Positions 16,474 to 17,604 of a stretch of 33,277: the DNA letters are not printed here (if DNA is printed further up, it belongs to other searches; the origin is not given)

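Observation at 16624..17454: Papain-family (C1-like) cysteine peptidase encoded in a phage structural region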

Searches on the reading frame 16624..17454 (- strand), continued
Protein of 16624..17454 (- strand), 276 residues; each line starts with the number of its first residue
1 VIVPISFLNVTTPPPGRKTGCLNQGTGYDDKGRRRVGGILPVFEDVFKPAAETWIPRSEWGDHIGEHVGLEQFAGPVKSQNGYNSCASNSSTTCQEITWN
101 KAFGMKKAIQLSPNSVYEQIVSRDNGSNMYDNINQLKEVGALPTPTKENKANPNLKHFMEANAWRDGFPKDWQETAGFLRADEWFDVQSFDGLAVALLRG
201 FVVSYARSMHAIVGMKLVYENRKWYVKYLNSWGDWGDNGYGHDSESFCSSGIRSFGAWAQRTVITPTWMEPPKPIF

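Call 29: search_solved_structures(query=A2, max_evalue=0.001, show_alignments=2)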
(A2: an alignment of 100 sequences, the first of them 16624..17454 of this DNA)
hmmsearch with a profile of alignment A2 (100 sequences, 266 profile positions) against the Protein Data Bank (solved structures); distinct sequences matched with E-value up to 0.001: 68 (the best 60 are shown).
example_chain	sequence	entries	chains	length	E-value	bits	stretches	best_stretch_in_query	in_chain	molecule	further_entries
4i05_A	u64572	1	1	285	8.8e-10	41.7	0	45-150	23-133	Cathepsin B-like peptidase (C01 family)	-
3ois_A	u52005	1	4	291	1.7e-09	40.7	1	71-256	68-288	Cysteine protease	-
3qsd_A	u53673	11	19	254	5.4e-09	39.1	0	203-234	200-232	Cathepsin B-like peptidase (C01 family)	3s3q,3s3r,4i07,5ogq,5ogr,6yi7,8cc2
4i04_A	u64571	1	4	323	3e-07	33.4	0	203-234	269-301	Cathepsin B-like peptidase (C01 family)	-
5t6u_A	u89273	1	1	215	3.2e-06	30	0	203-238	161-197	Cathepsin K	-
8v57_A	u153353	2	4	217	3.3e-06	30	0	203-238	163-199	Cathepsin K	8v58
1by8_A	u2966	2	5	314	3.4e-06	29.9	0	203-239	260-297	PROTEIN (PROCATHEPSIN K)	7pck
1yal_A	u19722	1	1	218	3.4e-06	29.9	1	203-238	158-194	CHYMOPAPAIN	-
2f7d_A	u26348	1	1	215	4.7e-06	29.5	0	203-239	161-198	Cathepsin K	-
6bki_A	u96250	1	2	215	5.7e-06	29.2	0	203-238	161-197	Cathepsin K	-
1nb3_A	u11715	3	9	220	7.4e-06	28.8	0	203-235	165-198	Cathepsin H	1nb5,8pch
6czk_A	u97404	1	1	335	1.1e-05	28.2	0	203-235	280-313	Pro-cathepsin H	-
1gmy_A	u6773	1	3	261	1.2e-05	28.1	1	202-234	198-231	CATHEPSIN B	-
9va8_A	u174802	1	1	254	1.3e-05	28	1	202-234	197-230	Cathepsin B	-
3k9m_A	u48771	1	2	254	1.3e-05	28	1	202-234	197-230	Cathepsin B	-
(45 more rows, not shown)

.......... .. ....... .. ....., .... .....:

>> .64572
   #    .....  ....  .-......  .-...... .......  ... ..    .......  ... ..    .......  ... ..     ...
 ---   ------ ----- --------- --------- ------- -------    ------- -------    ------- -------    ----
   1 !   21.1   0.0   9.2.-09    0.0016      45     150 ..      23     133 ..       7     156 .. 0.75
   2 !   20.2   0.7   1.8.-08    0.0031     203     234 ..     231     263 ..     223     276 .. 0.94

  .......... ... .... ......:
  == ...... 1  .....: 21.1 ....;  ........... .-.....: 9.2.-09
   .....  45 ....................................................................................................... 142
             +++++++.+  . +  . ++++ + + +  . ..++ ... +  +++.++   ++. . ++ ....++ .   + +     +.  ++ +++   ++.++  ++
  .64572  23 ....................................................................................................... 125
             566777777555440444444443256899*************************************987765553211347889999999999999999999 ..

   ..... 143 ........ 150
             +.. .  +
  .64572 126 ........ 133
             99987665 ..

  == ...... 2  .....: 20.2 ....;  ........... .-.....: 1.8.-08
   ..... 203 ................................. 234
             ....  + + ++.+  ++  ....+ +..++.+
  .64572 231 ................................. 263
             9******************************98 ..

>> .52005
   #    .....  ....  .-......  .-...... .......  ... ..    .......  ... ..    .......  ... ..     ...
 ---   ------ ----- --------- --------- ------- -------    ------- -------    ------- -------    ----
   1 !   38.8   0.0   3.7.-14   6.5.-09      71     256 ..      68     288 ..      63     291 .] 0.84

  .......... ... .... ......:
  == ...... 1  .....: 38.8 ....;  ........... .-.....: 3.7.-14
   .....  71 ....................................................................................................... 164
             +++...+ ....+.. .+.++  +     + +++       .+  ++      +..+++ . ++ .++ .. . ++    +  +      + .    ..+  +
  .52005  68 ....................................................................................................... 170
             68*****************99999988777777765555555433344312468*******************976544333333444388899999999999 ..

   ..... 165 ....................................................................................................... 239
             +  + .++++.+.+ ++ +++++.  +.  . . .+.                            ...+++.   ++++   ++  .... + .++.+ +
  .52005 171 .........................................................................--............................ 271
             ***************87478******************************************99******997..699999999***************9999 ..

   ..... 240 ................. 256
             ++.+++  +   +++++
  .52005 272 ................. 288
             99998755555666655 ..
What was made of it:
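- Closest known: Xylellain. Same: Best near-full-length profile match: 1.7e-9, profile positions 71-256 against residues 68-288 (call 29).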

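Call 30: search_protein_families(library=pfam, alignment_id=A2, max_evalue=0.01)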
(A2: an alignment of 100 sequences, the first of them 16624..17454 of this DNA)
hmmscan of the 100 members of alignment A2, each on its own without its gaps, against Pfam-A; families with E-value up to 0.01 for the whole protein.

A. member 1, window:16624-17454:- (276 aa): 0 families

B. families by the number of members that match (of 100 scanned): 4 families
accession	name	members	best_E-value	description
PF00112.29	Peptidase_C1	23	5.3e-08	Papain family cysteine protease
PF14890.11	Intein_splicing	1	0.00016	Intein splicing domain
PF14938.12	SNAP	1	0.0028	Soluble NSF attachment protein, SNAP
PF16503.10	zn-ribbon_14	1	0.0028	Zinc-ribbon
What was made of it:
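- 17293..17454 (-): N-terminal extension, residues 1-54, before the papain-like 'IPRSEW' start of the catalytic domain. Family motifs: hydrophobic-x-(V)-D/N..., G20(-C21), FED. No Inhibitor_I29 hit in any of 100 members (call 30).
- On Papain family, MEROPS C1A / Pfam PF00112: At family level, 23 of 100 homologues hit PF00112, best 5.3e-8 (call 30). No Inhibitor_I29 hit in 100 members (call 30).
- On CHAP / NlpC-P60 cell-wall peptidases: None of 100 members hits these families at E<=0.01 (call 30).
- Closest known: CHAP and NlpC/P60 phage lysins. Different: No member hits the CHAP or NlpC/P60 Pfam models (call 30).
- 23 of 100 members hit PF00112, and no other peptidase family appears (call 30).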

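Call 31: search_protein_families(library=phrogs, alignment_id=A2, max_evalue=0.01)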
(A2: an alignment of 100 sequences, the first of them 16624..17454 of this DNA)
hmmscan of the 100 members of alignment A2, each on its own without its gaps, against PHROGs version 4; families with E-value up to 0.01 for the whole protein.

A. member 1, window:16624-17454:- (276 aa): 0 families

B. families by the number of members that match (of 100 scanned): 2 families
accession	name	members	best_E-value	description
phrog_16701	-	23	2.3e-07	peptidase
phrog_36001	-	1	1.4e-05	-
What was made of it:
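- Closest known: C1A peptidases already annotated in uncultured Caudoviricetes. Same: 23 of 100 family members hit phrog_16701 (call 31).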

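Call 35: search_dna_similar(query=window:16624-17454:-, collection=phages, mode=protein, max_evalue=0.001, max_rows=40)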
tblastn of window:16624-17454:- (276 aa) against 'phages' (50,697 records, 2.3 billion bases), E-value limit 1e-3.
No match.

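Call 39: find_related_loci(query=A1, collection=genome_contigs, flank=8000)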
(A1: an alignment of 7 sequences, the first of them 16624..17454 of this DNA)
Query A1 (276 aa) in genome_contigs; peptide patterns used: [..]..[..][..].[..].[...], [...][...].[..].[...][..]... (x = any residue, [..] = any of these).
108 stretches matched a pattern; 7 encode a relative of the query (tblastn E <= 1e-3); 7 distinct loci.
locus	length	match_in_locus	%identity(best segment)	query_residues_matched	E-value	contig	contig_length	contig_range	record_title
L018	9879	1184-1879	38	47-269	2e-48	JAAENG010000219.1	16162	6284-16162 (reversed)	MAG: Chloroflexota bacterium isolate Bse_26 BseG_CONTIG1231393, whole genome shotgun sequence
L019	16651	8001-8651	34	38-251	7e-37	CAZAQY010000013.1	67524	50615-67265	MAG TPA_asm: uncultured Pirellulaceae bacterium isolate binchicken_co273_199 genome assembly, contig: NODE_429_length_67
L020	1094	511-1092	35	7-214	2e-32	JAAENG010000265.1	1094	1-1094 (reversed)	MAG: Chloroflexota bacterium isolate Bse_26 BseG_CONTIG1798814, whole genome shotgun sequence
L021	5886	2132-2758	33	55-266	8e-29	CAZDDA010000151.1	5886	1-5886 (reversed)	MAG TPA_asm: uncultured Thermotogae bacterium isolate binchicken_co334_192 genome assembly, contig: NODE_27071_length_58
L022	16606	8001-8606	22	68-252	7e-7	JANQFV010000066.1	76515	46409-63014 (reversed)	MAG: Phycisphaerae bacterium isolate PL23b_bin.19 k99_1592795, whole genome shotgun sequence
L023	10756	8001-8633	25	62-266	3e-6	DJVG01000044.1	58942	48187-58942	MAG TPA_asm: Elusimicrobia bacterium UBA6262 UBA6262_contig_67801, whole genome shotgun sequence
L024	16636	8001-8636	24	62-267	8e-6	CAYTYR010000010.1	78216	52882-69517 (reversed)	MAG TPA_asm: uncultured Clostridia bacterium isolate binchicken_co220_96 genome assembly, contig: NODE_121_length_78216_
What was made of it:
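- Tried and rejected: No host was inferred (call 39).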

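Call 43: search_protein_families(library=phrogs, proteins=[L001:7874-9634:+, L001:9631-11304:+, L004:7054-10155:+, L015:7263-10904:+, L005:3078-4415:+, L018:3036-4982:-, L002:8004-8528:+, L003:2587-3159:+, L007:3774-4346:+, L014:8423-9919:+], max_evalue=0.001)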
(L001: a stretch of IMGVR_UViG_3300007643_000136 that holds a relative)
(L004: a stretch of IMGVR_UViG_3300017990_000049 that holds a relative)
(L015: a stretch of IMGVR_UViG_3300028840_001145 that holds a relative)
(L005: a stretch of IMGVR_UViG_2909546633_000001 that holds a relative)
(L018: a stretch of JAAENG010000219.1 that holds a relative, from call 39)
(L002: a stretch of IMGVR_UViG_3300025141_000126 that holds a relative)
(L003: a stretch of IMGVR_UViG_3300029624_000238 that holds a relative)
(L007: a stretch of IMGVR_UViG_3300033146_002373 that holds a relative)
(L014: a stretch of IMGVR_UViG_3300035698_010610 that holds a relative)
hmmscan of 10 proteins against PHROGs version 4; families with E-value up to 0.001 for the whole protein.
L001:7874-9634:+ (586 aa): 6 families
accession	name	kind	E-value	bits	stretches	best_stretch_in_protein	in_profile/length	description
phrog_9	-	head and packaging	5.4e-114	383.7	1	97-578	201-668/812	terminase large subunit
phrog_2699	-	head and packaging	6.4e-66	223.4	1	278-576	2-296/315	terminase large subunit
phrog_4914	-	head and packaging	4.8e-16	60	1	100-220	83-204/213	terminase large subunit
phrog_7331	-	head and packaging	3.3e-12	47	1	483-572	4-91/113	terminase large subunit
phrog_37124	-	unknown function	3.2e-11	44.2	1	393-517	1-142/143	-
phrog_10517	-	head and packaging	2.4e-07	31.5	1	99-171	107-166/207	terminase large subunit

L001:9631-11304:+ (557 aa): 6 families
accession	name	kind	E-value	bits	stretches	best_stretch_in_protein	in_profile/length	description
phrog_12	-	head and packaging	3e-109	367.8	1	25-523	69-535/646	portal protein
phrog_2662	-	head and packaging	9.2e-72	243.7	1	53-526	66-495/717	portal protein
phrog_5929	-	head and packaging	1.4e-58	198.9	1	202-401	3-199/228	portal protein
phrog_2271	-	head and packaging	1.4e-25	90.2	1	42-391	40-390/859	portal protein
phrog_11323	-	unknown function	7.8e-18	65.8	1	305-402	13-107/130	-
phrog_21454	-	unknown function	1.2e-15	58.6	1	221-390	2-166/320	-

L004:7054-10155:+ (1033 aa): 16 families
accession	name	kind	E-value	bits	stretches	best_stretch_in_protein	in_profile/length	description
phrog_8462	-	tail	6.2e-33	115.4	1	14-394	18-392/672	tail length tape measure protein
phrog_13338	-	unknown function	8.4e-30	104.7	1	28-365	26-293/903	-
phrog_8125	-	tail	6.6e-27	95.8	1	41-461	70-475/578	tail length tape measure protein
phrog_9483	-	tail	8.3e-24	85.1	1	43-247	43-255/657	tail length tape measure protein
phrog_2276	-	tail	4.5e-16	59.7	1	40-452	57-443/673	tail length tape measure protein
phrog_22443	-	unknown function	9.8e-15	54.7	1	37-286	49-291/1064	-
phrog_58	-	tail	1.7e-11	44.3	1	35-716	301-954/1544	tail length tape measure protein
phrog_33680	-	unknown function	5e-10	39.1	1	64-220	313-474/726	-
phrog_1272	-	tail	1.7e-09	37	2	115-458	430-848/1606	tail length tape measure protein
phrog_4070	-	tail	1.9e-09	37.2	2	390-675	84-344/989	tail length tape measure protein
phrog_2854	-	tail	8e-09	35.7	1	42-287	49-311/855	tail length tape measure protein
phrog_1535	-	tail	8.5e-09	35.1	1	539-727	863-1047/1152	tail length tape measure protein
phrog_167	-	tail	2.8e-08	32.9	1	64-658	411-1002/1555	tail length tape measure protein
phrog_28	-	tail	1.6e-07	31.3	1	117-389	453-701/1228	tail length tape measure protein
phrog_17020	-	unknown function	1.7e-07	31.7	0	377-485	42-153/353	-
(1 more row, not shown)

L015:7263-10904:+ (1213 aa): 4 families
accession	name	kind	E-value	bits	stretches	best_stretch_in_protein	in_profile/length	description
phrog_33574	-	unknown function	1.9e-13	51.8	2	124-192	124-190/351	-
phrog_34368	-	unknown function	1.3e-08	35.3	2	130-250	39-144/344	-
phrog_8147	-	tail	2.3e-08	34.6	1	117-192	118-188/436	tail fiber protein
phrog_25620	-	tail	7.2e-08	33.1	2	119-192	208-275/348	tail collar fiber protein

L005:3078-4415:+ (445 aa): 4 families
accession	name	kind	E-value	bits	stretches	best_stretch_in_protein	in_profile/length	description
phrog_38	-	head and packaging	1.5e-27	97.6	1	169-440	467-709/760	terminase large subunit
phrog_2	-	head and packaging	6.7e-27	95.6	1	28-333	252-534/807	terminase large subunit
phrog_7579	-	head and packaging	2.9e-08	34.2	1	126-259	83-222/239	terminase large subunit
phrog_5573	-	head and packaging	0.00019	21.9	1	233-430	40-230/250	terminase large subunit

L018:3036-4982:- (648 aa): 3 families
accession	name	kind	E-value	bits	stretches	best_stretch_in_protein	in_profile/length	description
phrog_62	-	DNA, RNA and nucleotide metabolism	4.3e-31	108.3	1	39-603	691-1131/1881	DNA helicase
phrog_16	-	DNA, RNA and nucleotide metabolism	1.4e-06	27.8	1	40-273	268-418/986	DNA helicase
phrog_26785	-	unknown function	0.00013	21.1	0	39-106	244-312/1087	-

L002:8004-8528:+ (174 aa): 3 families
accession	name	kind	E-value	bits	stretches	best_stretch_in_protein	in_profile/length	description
phrog_1740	-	transcription regulation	1.6e-09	37.8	1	52-171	100-216/567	RNA polymerase sigma factor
phrog_351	-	transcription regulation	2.8e-07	30.5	1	46-170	544-725/928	RNA polymerase sigma factor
phrog_1190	-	transcription regulation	0.00065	20.5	1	116-173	104-161/167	RNA polymerase sigma factor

L003:2587-3159:+ (190 aa): 0 families

L007:3774-4346:+ (190 aa): 0 families

L014:8423-9919:+ (498 aa): 0 families

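Call 53: search_protein_families(library=pfam, alignment_id=A4, max_evalue=0.001)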
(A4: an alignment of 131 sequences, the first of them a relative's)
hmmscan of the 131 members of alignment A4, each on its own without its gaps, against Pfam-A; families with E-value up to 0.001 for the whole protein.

A. member 1, L001:3883-4296:+ (137 aa): 0 families

B. families by the number of members that match (of 131 scanned): 28 families (the first 25 are shown)
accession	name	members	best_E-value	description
PF04860.17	Phage_portal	2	1.7e-96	Phage portal protein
PF20441.4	TerL_nuclease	2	1.5e-38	Terminase large subunit, endonuclease domain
PF03354.21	TerL_ATPase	2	2.4e-31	Terminase large subunit, ATPase domain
PF07087.16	DUF1353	2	4e-12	Protein of unknown function (DUF1353)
PF00085.26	Thioredoxin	2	0.00015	Thioredoxin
PF25209.1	Phage_capsid_4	1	4.9e-41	Phage capsid protein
PF25138.1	Phage_H_T_join_3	1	4.1e-24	Phage head-tail joining protein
PF04233.19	Phage_Mu_F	1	3.6e-19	Phage Mu protein F like protein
PF04545.22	Sigma70_r4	1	1.1e-12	Sigma-70, region 4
PF13524.12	Glyco_trans_1_2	1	2.7e-10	Glycosyl transferase-like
PF04851.21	ResIII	1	1.1e-09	Type III restriction enzyme, res subunit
PF13098.12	Thioredoxin_2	1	2.5e-09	Thioredoxin-like domain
PF05866.16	RusA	1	1.3e-08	Endodeoxyribonuclease RusA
PF00583.31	Acetyltransf_1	1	1.7e-08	Acetyltransferase (GNAT) family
PF13508.13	Acetyltransf_7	1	1.8e-08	Acetyltransferase (GNAT) domain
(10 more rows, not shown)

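Call 54: search_protein_families(library=phrogs, alignment_id=A4, max_evalue=0.001)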
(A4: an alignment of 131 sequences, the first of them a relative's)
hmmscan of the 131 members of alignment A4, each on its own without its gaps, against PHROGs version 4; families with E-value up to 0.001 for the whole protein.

A. member 1, L001:3883-4296:+ (137 aa): 0 families

B. families by the number of members that match (of 131 scanned): 101 families (the first 25 are shown)
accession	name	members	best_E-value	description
phrog_2662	-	3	9.2e-72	portal protein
phrog_9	-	2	2.9e-135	terminase large subunit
phrog_12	-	2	3e-109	portal protein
phrog_2699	-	2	6.4e-66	terminase large subunit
phrog_5929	-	2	1.4e-58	portal protein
phrog_4914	-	2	4.9e-41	terminase large subunit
phrog_10517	-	2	1.7e-27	terminase large subunit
phrog_2271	-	2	1.4e-25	portal protein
phrog_11323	-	2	7.8e-18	-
phrog_7331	-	2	7.9e-18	terminase large subunit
phrog_21454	-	2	1.2e-15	-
phrog_1158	-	2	9.7e-13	tail assembly chaperone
phrog_4715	-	2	9.6e-11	ParB-like partition protein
phrog_22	-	2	1.1e-08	thioredoxin domain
phrog_4523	-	1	1.7e-69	major head and protease protein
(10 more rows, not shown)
